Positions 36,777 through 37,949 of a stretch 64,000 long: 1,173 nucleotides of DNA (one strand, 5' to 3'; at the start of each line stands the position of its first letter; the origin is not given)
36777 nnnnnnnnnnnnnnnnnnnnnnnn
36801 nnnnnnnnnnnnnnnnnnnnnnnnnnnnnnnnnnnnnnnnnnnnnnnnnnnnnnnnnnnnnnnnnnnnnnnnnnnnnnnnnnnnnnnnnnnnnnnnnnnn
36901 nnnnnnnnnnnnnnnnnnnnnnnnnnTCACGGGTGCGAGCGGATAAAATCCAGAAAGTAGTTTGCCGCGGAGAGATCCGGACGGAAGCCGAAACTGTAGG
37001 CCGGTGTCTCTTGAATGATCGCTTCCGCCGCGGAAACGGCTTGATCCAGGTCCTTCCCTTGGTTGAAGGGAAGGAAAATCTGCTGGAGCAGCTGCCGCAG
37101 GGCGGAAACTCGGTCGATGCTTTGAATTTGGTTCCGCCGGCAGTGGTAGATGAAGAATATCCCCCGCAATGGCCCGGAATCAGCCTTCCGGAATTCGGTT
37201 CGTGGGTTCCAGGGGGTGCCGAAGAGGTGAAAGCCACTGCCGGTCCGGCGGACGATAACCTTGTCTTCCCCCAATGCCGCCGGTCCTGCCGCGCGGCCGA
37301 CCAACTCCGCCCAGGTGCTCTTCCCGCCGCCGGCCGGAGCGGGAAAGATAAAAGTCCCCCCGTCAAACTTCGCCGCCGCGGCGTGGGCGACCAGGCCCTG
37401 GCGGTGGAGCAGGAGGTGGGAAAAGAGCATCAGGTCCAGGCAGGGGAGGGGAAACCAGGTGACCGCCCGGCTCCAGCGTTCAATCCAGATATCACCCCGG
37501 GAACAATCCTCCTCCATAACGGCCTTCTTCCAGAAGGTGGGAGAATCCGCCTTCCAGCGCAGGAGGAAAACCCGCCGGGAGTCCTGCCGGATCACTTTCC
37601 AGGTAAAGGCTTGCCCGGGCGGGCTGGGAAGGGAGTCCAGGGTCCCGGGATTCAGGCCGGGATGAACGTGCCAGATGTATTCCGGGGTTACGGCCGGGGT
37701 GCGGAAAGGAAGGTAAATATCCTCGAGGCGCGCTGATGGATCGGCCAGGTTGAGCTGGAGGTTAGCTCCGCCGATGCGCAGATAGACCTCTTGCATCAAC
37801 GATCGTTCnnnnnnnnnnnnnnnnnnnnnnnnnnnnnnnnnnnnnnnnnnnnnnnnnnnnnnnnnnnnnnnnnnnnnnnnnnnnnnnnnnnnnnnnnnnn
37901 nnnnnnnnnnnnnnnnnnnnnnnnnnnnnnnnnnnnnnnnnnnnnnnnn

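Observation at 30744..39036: RiPP-like peptide-modification cassette (PqqD-like RRE, nucleotidyltransferase, HprK-related kinase, rSAM/SPASM, two peptidases) embedded in the exopolysaccharide locus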

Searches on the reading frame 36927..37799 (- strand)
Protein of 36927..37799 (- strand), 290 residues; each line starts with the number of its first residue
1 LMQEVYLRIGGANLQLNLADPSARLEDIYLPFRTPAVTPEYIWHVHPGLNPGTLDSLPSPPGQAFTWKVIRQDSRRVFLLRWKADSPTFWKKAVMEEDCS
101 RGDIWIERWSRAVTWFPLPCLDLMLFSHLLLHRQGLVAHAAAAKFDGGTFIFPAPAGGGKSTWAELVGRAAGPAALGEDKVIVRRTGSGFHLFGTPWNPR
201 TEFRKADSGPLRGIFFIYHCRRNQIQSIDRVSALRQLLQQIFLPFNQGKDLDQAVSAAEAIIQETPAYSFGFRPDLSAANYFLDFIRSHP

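Call 4: search_protein_families(library=pfam, proteins=[window:36927-37799:-], max_evalue=0.01)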
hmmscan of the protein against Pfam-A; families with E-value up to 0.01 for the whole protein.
window:36927-37799:- (290 aa): 0 families

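Call 5: search_protein_families(library=ncbifam, proteins=[window:36927-37799:-], max_evalue=0.01)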
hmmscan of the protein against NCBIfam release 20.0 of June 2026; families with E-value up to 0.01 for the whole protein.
window:36927-37799:- (290 aa): 3 families
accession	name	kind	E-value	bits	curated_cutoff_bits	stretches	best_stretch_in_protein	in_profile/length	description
TIGR04249.1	SCM_chp_ScmC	equivalog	0.00025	20.5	125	1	123-229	113-225/292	SynChlorMet cassette protein ScmC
TIGR04352.1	HprK_rel_A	equivalog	0.0021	17.2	200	0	133-163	94-124/280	HprK-related kinase A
TIGR04355.1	HprK_rel_B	hypoth_equivalog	0.0041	16.3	200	1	128-201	137-209/351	HprK-related kinase B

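Call 11: find_homologous_proteins(query=window:36927-37799:-, max_evalue=0.001)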
Query window:36927-37799:- (290 aa): 28 proteins with E <= 0.001 among 2260 candidates.
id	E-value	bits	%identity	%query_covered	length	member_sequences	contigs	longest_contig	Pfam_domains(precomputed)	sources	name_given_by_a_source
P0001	1.3e-198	676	100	100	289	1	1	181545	PF27840.1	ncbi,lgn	-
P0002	1.3e-92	328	51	97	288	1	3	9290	PF27840.1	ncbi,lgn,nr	ncbi:MAG: hypothetical protein U9N73_11380 [Candidatus Auribacterota bacterium]|nr:hypothetical prot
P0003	1.6e-90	321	51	98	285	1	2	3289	PF27840.1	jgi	-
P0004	1.5e-86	308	48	98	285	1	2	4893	PF27840.1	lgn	-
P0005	1.4e-85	305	49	98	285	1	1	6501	PF27840.1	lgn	-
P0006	9.1e-85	303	47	100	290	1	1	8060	PF27840.1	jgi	jgi:hypothetical protein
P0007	7.5e-83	296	46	100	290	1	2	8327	PF27840.1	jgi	jgi:hypothetical protein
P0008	9.1e-81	289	46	97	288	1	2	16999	PF27840.1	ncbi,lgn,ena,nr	ncbi:MAG TPA: hypothetical protein ENH12_00615 [Proteobacteria bacterium]|nr:hypothetical protein [P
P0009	6.0e-76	274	44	98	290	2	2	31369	PF27840.1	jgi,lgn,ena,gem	-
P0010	2.9e-74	268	47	98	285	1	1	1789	PF27840.1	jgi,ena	-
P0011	2.7e-73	265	45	91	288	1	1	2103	PF27840.1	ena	-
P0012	1.2e-71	259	43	97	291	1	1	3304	PF27840.1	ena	-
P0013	4.5e-70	254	44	97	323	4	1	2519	PF27840.1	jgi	-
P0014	1.1e-67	246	57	67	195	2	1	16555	PF27840.1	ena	-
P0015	1.9e-66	242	44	98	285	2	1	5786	PF27840.1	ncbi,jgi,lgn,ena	-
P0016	9.7e-66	240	39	98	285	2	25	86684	PF27840.1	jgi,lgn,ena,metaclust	metaclust:\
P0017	7.2e-65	237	43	100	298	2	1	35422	PF27840.1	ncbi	-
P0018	2.3e-64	235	43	97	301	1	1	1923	PF27840.1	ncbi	-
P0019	2.0e-62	229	45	97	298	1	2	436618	PF27840.1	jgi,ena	-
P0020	6.9e-61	224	40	97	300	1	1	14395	PF27840.1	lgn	-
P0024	2.8e-56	209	39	96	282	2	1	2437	PF27840.1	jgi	-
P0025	7.5e-53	198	37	97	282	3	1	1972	PF27840.1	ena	-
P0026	2.1e-48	183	36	87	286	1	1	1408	PF13671.13,PF27840.1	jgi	-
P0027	5.5e-17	80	28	97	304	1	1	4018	PF27840.1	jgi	jgi:hypothetical protein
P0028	1.4e-5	42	27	57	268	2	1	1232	PF27840.1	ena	-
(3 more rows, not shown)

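Call 12: find_encoding_contigs(protein=P0001, flank=10000, max_places=2)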
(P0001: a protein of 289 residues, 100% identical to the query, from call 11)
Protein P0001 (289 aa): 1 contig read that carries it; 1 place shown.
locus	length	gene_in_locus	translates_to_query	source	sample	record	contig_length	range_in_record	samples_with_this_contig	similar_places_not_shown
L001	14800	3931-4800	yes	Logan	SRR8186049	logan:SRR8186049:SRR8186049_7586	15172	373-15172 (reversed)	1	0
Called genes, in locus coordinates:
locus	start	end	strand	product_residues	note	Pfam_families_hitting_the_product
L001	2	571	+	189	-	?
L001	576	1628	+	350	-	PF00953:Glycos_transf_4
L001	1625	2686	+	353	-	PF00953:Glycos_transf_4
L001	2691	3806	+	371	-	PF04055:Radical_SAM, PF13353:Fer4_12 (faint)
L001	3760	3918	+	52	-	-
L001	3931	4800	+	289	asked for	PF27840:ScmC (weak)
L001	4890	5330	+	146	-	-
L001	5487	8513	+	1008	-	PF08126:Propeptide_C25 (weak), PF01364:Peptidase_C25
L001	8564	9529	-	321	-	PF13489:Methyltransf_23, PF13847:Methyltransf_31 (weak), PF08241:Methyltransf_11, PF08242:Methyltransf_12, PF13649:Methyltransf_25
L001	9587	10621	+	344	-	PF14907:NTP_transf_5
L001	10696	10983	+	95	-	PF05402:PqqD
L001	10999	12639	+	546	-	PF02366:PMT, PF13231:PMT_2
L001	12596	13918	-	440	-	PF01593:Amino_oxidase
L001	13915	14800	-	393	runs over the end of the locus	PF13692:Glyco_trans_1_4, PF00534:Glycos_transf_1, PF13524:Glyco_trans_1_2 (weak)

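Call 13: find_encoding_contigs(protein=P0019, flank=10000, max_places=2)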
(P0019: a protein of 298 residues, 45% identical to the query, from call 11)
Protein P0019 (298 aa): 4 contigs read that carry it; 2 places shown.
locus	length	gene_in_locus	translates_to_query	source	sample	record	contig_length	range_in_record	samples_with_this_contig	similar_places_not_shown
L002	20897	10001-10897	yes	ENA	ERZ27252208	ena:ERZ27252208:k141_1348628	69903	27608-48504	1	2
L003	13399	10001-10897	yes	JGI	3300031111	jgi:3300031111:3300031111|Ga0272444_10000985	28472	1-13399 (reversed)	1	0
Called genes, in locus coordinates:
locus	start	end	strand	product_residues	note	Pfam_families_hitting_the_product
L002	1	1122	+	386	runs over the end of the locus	PF13439:Glyco_transf_4, PF13477:Glyco_trans_4_2 (weak), PF13579:Glyco_trans_4_4, PF20706:GT4-conflict (weak), PF00534:Glycos_transf_1, PF13692:Glyco_trans_1_4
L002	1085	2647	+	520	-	PF13231:PMT_2 (weak)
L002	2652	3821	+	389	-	PF13439:Glyco_transf_4, PF13579:Glyco_trans_4_4, PF20706:GT4-conflict, PF00534:Glycos_transf_1, PF13692:Glyco_trans_1_4, PF13524:Glyco_trans_1_2 (weak)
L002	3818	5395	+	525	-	PF13231:PMT_2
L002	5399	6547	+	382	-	PF13439:Glyco_transf_4, PF13579:Glyco_trans_4_4, PF20706:GT4-conflict (weak), PF00534:Glycos_transf_1, PF13524:Glyco_trans_1_2 (weak), PF13692:Glyco_trans_1_4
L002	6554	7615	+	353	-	PF00953:Glycos_transf_4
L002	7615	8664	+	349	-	PF00953:Glycos_transf_4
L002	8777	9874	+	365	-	PF04055:Radical_SAM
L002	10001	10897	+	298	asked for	PF27840:ScmC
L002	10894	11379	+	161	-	-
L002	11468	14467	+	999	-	PF01364:Peptidase_C25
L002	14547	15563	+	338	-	PF14907:NTP_transf_5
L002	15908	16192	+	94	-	PF02604:PhdYeFM_antitox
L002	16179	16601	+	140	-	PF01850:PIN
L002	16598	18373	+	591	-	-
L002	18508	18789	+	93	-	PF05402:PqqD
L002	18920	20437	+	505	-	-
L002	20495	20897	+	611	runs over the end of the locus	PF13489:Methyltransf_23, PF08241:Methyltransf_11, PF08242:Methyltransf_12, PF13649:Methyltransf_25 (weak), PF01075:Glyco_transf_9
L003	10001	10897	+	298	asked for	PF27840:ScmC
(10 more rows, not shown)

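Call 14: find_encoding_contigs(protein=P0016, flank=10000, max_places=3)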
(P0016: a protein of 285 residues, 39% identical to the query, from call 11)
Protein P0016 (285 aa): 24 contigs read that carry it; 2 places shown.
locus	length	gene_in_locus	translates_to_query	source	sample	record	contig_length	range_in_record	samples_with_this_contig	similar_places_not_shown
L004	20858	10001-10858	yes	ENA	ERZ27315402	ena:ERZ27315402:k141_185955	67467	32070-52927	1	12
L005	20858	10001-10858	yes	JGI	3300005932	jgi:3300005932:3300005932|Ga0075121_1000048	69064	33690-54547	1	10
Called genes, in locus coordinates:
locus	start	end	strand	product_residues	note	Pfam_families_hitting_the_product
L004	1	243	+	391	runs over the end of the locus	PF13439:Glyco_transf_4, PF13477:Glyco_trans_4_2, PF13579:Glyco_trans_4_4, PF20706:GT4-conflict (faint), PF00534:Glycos_transf_1, PF13692:Glyco_trans_1_4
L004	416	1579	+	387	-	PF13439:Glyco_transf_4, PF13579:Glyco_trans_4_4, PF00534:Glycos_transf_1, PF20706:GT4-conflict, PF13692:Glyco_trans_1_4, PF13524:Glyco_trans_1_2 (faint)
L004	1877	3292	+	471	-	PF00657:Lipase_GDSL (faint), PF13472:Lipase_GDSL_2 (weak)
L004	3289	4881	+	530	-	PF13231:PMT_2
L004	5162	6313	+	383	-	PF20706:GT4-conflict (faint), PF13439:Glyco_transf_4, PF13579:Glyco_trans_4_4, PF00534:Glycos_transf_1, PF13692:Glyco_trans_1_4, PF13524:Glyco_trans_1_2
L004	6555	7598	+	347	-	PF00953:Glycos_transf_4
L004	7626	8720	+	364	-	PF00953:Glycos_transf_4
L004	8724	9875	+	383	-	PF04055:Radical_SAM, PF13353:Fer4_12 (weak)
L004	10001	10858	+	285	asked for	PF27840:ScmC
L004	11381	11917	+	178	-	-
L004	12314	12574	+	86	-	PF13711:DUF4160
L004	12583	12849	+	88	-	PF10387:DUF2442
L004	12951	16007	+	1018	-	PF08126:Propeptide_C25 (faint), PF01364:Peptidase_C25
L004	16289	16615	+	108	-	PF01909:NTP_transf_2, PF18765:Polbeta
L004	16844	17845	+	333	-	PF14907:NTP_transf_5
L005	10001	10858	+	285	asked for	PF27840:ScmC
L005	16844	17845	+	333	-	PF14907:NTP_transf_5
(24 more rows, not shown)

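Call 21: search_solved_structures(query=A1, max_evalue=10, show_alignments=2)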
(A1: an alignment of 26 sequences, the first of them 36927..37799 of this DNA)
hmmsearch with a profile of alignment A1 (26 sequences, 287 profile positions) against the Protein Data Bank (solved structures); distinct sequences matched with E-value up to 10: 53.
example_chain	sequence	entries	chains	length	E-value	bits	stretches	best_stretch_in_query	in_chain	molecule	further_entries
6c2u_A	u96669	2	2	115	0.002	20.6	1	143-168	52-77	phosphate-loop protein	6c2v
8jwi_A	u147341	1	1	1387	0.0064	19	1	144-169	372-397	Multidrug resistance protein 1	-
8jvh_A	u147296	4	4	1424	0.0067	18.9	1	144-169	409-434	Multidrug resistance protein 1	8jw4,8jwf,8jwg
9ws4_A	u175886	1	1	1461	0.007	18.8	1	144-169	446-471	Multidrug resistance protein 1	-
1j3b_A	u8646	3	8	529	0.019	17.4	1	125-164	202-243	ATP-dependent phosphoenolpyruvate carboxykinase | Phosphoenolpyruvate carboxykinase [ATP]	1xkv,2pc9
9dvy_A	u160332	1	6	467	0.19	14.1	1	176-210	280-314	ATP-dependent Clp protease ATP-binding subunit clpX-like, mitochondrial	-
1ii2_A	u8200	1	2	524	0.21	14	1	130-178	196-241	PHOSPHOENOLPYRUVATE CARBOXYKINASE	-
9p9v_A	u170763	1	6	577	0.3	13.5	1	176-210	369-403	ATP-dependent clpX-like chaperone, mitochondrial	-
9ykx_A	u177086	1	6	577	0.3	13.5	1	176-210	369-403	ATP-dependent clpX-like chaperone, mitochondrial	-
6qex_A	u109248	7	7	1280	0.33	13.3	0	149-169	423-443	Multidrug resistance protein 1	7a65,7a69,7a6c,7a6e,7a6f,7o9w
8sa0_A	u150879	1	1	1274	0.33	13.3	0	149-169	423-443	ATP-dependent translocase ABCB1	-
7zk9_A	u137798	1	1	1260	0.34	13.3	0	148-168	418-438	ATP-dependent translocase ABCB1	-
8gmg_A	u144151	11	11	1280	0.34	13.3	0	149-169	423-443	ATP-dependent translocase ABCB1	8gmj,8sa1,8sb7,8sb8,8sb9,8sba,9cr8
7zk8_A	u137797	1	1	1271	0.34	13.3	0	148-168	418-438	ATP-dependent translocase ABCB1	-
6c0v_A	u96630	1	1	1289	0.34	13.3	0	149-169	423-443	Multidrug resistance protein 1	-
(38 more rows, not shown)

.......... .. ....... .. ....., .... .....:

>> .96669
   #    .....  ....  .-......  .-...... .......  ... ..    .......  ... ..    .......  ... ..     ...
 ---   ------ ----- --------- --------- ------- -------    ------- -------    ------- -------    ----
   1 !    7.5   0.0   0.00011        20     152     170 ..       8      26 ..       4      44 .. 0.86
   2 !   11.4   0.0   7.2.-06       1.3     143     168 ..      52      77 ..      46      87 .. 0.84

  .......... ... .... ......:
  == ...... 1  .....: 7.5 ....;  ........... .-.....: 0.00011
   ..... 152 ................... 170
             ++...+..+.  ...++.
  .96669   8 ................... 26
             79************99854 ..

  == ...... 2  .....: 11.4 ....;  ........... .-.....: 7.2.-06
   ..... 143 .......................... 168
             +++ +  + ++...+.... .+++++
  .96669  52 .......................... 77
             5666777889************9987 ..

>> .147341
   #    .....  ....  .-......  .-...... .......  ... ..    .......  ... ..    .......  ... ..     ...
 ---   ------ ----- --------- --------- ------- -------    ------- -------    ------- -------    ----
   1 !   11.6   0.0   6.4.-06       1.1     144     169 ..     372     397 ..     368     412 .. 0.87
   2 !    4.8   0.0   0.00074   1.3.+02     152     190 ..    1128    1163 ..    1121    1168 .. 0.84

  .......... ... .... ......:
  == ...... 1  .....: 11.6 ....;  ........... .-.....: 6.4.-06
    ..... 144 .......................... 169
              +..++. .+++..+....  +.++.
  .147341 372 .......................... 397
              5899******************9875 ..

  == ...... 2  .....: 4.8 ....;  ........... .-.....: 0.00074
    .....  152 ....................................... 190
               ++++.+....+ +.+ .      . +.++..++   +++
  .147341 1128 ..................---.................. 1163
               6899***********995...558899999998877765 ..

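Call 22: find_related_loci(query=A1, collection=genome_contigs, flank=10000)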
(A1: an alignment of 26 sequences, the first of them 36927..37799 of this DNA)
Query A1 (290 aa) in genome_contigs; peptide patterns used: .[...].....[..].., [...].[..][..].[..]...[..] (x = any residue, [..] = any of these).
74 stretches matched a pattern; 10 encode a relative of the query (tblastn E <= 1e-3); 10 distinct loci.
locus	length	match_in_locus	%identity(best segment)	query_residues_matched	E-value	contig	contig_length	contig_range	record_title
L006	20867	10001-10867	47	1-289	5e-83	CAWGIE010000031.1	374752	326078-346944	MAG: uncultured bacterium isolate MFD02416.bin.2.262 genome assembly, contig: contig_58223, whole genome shotgun sequenc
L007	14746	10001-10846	46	1-282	1e-77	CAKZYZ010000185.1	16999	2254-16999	MAG TPA_asm: uncultured bacterium isolate DRR093004_bin.13_CONCOCT_v1.1_MAG genome assembly, contig: ERZ1742238.1956, wh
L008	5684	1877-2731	44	1-286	3e-69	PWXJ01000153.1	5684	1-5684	MAG: PVC group bacterium isolate CSSed11_89 CS-Sed11-C30975, whole genome shotgun sequence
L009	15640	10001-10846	44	1-282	7e-68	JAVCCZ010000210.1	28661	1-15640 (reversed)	MAG: Candidatus Erginobacter occultus isolate MAG_3300035698_653 Ga0374944_466257, whole genome shotgun sequence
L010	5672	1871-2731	45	1-286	4e-63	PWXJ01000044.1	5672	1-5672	MAG: PVC group bacterium isolate CSSed11_89 CS-Sed11-C31083, whole genome shotgun sequence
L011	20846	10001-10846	39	2-287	2e-50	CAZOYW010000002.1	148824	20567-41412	MAG TPA_asm: uncultured bacterium isolate SRP192927_co7_26 genome assembly, contig: NODE_90_length_148824_cov_8.329161,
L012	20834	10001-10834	38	2-283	1e-45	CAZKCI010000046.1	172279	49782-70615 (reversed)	MAG TPA_asm: uncultured bacterium isolate binchicken_co255_117 genome assembly, contig: k141_3059178, whole genome shotg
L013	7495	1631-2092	32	130-287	2e-10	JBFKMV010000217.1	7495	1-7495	MAG: Candidatus Polarisedimenticolaceae bacterium isolate Mix_sand22.2022.08.D.57 k141_5142358_length_7495_cov_13.0696,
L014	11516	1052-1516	30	130-288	1e-7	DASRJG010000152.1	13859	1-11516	MAG TPA_asm: Candidatus Polarisedimenticolaceae bacterium isolate SMAG_U10130 k141_1047851, whole genome shotgun sequenc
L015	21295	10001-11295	26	133-287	4e-6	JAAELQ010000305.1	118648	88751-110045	MAG: bacterium isolate Bpl_9 BplG_CONTIG6433990, whole genome shotgun sequence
